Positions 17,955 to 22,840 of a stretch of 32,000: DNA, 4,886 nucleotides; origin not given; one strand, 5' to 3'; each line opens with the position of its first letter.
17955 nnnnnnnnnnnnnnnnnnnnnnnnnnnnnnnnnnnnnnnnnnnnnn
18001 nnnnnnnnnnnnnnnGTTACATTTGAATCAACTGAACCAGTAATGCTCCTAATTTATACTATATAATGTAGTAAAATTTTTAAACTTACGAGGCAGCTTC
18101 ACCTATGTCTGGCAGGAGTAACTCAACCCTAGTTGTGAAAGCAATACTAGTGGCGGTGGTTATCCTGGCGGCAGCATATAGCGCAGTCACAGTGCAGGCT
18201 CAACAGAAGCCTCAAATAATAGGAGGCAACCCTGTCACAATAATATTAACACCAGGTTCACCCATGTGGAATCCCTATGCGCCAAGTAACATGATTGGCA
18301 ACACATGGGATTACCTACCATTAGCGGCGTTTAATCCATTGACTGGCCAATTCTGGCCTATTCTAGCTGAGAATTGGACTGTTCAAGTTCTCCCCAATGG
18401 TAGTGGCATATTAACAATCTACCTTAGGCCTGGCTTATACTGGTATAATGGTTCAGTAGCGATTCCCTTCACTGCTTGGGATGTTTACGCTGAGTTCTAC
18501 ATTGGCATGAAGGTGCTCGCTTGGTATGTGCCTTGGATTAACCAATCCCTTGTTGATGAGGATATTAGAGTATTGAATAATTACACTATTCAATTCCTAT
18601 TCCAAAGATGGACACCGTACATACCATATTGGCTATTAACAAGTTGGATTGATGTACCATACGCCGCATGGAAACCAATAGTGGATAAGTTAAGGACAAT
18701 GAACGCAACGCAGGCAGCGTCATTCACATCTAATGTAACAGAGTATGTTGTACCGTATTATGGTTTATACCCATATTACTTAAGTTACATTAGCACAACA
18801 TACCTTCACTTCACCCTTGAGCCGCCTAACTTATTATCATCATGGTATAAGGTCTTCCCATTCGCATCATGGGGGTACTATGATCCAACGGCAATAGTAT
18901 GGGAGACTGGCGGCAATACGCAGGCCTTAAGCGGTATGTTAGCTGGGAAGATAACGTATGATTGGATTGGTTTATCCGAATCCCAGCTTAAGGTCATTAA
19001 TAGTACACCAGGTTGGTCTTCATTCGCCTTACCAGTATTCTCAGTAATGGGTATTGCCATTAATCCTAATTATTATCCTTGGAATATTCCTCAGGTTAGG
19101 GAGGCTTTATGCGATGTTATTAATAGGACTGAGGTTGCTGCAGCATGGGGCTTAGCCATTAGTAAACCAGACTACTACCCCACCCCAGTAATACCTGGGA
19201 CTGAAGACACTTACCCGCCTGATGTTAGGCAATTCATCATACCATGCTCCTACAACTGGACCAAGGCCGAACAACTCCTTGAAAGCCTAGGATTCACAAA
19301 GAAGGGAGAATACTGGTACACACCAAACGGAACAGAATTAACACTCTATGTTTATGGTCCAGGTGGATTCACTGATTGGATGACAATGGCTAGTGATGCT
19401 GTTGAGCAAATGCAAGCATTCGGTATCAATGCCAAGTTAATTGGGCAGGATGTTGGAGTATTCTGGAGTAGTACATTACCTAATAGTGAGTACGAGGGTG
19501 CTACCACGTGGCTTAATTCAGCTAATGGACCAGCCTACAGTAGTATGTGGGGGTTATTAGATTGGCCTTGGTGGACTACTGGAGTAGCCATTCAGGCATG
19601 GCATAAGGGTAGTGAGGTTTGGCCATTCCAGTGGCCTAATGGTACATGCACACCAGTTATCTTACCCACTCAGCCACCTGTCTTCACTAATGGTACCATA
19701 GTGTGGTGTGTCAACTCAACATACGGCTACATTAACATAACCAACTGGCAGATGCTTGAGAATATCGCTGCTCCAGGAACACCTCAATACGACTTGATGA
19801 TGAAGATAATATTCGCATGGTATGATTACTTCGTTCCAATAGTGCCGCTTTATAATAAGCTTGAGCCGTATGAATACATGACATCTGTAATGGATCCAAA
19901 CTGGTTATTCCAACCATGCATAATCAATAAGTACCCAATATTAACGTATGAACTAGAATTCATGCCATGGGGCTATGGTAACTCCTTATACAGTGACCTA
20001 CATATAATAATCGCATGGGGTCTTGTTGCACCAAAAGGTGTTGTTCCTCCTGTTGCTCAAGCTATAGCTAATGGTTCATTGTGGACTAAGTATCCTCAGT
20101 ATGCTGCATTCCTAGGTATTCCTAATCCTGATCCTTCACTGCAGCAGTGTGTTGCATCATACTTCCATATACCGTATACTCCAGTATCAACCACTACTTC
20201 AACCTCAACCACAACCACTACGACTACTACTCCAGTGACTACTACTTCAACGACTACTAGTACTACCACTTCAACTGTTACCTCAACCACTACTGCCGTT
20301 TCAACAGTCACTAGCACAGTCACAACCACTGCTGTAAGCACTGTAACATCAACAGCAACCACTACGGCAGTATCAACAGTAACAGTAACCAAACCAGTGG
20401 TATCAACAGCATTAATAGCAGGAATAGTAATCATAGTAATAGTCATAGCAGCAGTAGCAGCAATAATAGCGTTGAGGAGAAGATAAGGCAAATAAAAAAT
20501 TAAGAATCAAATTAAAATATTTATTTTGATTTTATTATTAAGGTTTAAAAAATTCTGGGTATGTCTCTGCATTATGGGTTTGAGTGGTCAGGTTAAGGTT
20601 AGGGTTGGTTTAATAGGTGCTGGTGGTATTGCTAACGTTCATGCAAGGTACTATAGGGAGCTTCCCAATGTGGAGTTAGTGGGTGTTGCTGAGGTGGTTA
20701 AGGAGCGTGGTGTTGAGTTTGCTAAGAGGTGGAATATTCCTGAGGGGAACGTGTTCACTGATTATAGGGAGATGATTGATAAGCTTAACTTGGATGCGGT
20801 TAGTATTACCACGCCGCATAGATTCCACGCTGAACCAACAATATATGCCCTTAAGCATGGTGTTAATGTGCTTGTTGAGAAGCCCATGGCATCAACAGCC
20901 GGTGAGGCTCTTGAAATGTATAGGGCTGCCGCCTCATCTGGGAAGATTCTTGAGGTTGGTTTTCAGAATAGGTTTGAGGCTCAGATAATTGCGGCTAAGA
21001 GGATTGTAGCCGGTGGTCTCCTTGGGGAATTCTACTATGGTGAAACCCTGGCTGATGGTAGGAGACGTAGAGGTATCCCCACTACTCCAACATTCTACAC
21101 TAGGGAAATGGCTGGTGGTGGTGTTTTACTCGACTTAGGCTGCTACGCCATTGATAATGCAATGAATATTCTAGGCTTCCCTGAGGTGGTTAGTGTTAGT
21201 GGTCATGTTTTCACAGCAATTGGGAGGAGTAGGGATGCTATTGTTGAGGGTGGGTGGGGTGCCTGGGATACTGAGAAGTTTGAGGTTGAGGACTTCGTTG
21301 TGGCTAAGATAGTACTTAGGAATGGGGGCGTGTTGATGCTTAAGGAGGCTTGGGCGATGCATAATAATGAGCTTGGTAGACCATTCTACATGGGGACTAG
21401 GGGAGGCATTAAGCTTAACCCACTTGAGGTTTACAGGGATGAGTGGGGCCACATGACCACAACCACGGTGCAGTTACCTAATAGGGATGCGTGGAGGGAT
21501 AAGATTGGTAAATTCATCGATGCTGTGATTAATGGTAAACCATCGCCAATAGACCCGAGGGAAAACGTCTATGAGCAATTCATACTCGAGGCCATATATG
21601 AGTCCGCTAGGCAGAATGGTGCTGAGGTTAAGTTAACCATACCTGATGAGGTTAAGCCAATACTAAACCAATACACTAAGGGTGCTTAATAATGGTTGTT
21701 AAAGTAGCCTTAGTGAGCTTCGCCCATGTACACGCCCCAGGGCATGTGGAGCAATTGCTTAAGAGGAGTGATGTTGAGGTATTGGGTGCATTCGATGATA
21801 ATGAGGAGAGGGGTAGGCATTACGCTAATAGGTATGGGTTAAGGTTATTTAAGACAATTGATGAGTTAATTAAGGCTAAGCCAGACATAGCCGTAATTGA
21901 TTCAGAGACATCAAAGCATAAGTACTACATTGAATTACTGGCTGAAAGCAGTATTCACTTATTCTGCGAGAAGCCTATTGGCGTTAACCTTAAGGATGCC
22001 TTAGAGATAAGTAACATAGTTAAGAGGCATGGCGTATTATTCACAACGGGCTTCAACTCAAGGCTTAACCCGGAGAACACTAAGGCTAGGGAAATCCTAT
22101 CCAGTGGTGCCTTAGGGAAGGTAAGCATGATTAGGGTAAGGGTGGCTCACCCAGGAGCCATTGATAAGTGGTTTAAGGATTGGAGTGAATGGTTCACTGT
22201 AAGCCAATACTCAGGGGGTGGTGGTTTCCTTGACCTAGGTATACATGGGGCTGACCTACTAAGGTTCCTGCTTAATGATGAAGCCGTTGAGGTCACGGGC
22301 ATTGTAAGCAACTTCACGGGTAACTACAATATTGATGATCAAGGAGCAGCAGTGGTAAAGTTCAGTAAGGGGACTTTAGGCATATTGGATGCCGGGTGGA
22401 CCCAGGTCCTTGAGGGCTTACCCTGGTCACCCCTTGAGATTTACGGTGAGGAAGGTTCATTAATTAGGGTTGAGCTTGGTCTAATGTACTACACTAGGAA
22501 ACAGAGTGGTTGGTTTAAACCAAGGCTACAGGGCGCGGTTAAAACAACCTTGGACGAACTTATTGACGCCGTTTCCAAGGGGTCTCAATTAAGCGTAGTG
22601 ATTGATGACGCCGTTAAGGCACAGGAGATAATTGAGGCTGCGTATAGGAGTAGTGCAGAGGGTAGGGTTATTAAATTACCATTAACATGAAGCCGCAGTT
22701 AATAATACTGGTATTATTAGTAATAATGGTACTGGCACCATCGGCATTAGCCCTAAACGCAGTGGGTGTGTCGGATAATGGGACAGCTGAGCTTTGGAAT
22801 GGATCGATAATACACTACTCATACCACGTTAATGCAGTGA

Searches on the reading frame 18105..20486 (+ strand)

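Call 17: search_protein_families(library=pfam, proteins=[window:18105-20486:+], max_evalue=0.001)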
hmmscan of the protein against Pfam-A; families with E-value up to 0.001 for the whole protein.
window:18105-20486:+ (793 aa): 1 family
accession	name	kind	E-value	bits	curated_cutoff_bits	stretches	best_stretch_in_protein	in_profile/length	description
PF00496.27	SBP_bac_5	-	1.2e-23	84.3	32.4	1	85-486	4-362/368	Bacterial extracellular solute-binding proteins, family 5 Middle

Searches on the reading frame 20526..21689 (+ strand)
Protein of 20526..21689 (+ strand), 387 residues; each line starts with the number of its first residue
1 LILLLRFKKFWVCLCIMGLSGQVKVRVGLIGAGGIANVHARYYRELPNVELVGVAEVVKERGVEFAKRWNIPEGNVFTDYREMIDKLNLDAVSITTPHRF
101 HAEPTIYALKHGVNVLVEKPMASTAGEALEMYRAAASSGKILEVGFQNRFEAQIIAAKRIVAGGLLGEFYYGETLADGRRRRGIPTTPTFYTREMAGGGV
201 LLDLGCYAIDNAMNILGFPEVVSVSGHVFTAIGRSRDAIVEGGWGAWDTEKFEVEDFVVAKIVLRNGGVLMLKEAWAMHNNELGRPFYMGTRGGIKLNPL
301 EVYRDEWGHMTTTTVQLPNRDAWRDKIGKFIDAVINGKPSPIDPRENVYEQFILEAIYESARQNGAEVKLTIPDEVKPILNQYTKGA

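Call 17: search_protein_families(library=pfam, proteins=[window:20526-21689:+], max_evalue=0.001)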
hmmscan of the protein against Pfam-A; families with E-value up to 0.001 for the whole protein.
window:20526-21689:+ (387 aa): 3 families
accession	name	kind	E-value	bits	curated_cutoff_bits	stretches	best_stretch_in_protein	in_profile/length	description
PF01408.29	GFO_IDH_MocA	-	1.3e-27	97.3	24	1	25-146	1-120/120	Oxidoreductase family, NAD-binding Rossmann fold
PF22725.1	GFO_IDH_MocA_C3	-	3.2e-13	50.2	27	1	156-295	3-123/124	GFO/IDH/MocA C-terminal domain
PF02894.22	GFO_IDH_MocA_C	-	3.4e-10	40.5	22.9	1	195-370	37-218/218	Oxidoreductase family, C-terminal alpha/beta domain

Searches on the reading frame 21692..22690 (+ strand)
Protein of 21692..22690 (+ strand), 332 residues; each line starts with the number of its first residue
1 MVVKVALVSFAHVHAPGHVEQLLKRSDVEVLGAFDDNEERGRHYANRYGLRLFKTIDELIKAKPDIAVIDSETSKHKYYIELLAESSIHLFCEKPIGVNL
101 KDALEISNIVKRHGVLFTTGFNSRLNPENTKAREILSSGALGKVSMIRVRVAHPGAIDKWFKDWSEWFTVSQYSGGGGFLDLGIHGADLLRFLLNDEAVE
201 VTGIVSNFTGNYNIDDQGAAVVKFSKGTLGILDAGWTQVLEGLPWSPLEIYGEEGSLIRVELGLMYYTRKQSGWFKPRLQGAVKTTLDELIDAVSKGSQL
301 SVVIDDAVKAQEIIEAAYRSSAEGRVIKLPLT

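Call 17: search_protein_families(library=pfam, proteins=[window:21692-22690:+], max_evalue=0.001)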
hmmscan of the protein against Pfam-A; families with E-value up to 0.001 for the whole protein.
window:21692-22690:+ (332 aa): 3 families
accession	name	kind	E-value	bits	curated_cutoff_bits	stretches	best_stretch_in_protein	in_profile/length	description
PF22725.1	GFO_IDH_MocA_C3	-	1.1e-25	90.5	27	1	131-257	3-123/124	GFO/IDH/MocA C-terminal domain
PF02894.22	GFO_IDH_MocA_C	-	1.5e-18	67.9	22.9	1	133-329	1-218/218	Oxidoreductase family, C-terminal alpha/beta domain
PF01408.29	GFO_IDH_MocA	-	2.5e-17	64.1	24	1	16-121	13-120/120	Oxidoreductase family, NAD-binding Rossmann fold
